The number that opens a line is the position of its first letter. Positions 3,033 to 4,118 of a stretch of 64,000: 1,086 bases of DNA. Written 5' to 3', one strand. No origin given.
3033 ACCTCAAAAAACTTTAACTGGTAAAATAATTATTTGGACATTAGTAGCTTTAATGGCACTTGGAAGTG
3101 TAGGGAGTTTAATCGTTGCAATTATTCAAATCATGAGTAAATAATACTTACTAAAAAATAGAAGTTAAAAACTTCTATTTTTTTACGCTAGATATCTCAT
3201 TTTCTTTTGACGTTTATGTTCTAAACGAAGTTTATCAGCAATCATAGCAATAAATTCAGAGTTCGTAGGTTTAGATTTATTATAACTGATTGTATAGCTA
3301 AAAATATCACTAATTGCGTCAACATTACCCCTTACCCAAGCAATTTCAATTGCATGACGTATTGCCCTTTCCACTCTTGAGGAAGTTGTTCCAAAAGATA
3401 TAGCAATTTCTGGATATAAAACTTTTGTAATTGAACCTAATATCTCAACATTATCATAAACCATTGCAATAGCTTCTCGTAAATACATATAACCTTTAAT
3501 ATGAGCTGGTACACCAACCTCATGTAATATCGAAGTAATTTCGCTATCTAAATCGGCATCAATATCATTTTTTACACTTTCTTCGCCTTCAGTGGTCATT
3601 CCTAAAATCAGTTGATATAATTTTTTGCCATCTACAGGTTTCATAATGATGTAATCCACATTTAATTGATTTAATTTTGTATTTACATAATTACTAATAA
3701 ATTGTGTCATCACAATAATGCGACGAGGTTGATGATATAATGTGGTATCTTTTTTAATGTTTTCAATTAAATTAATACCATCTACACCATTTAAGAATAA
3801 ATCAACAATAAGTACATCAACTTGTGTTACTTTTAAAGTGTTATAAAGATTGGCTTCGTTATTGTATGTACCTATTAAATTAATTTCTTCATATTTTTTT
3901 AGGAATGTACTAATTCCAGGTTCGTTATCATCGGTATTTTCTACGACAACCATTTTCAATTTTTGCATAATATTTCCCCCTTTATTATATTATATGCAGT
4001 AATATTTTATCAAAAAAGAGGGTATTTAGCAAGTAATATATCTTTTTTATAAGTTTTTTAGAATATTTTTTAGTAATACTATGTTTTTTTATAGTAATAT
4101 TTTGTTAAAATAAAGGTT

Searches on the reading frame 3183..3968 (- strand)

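Call 31: search_protein_families(library=pfam, proteins=[window:3183-3968:-], max_evalue=0.001)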
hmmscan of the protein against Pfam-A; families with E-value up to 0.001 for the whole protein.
window:3183-3968:- (261 aa): 2 families
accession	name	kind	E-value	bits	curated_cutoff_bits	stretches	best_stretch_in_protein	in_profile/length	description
PF08769.17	Spo0A_C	-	2.9e-42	143.3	25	1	144-247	1-104/104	Sporulation initiation factor Spo0A C terminal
PF00072.30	Response_reg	-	4.1e-12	46.7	30.2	1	7-121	2-110/111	Response regulator receiver domain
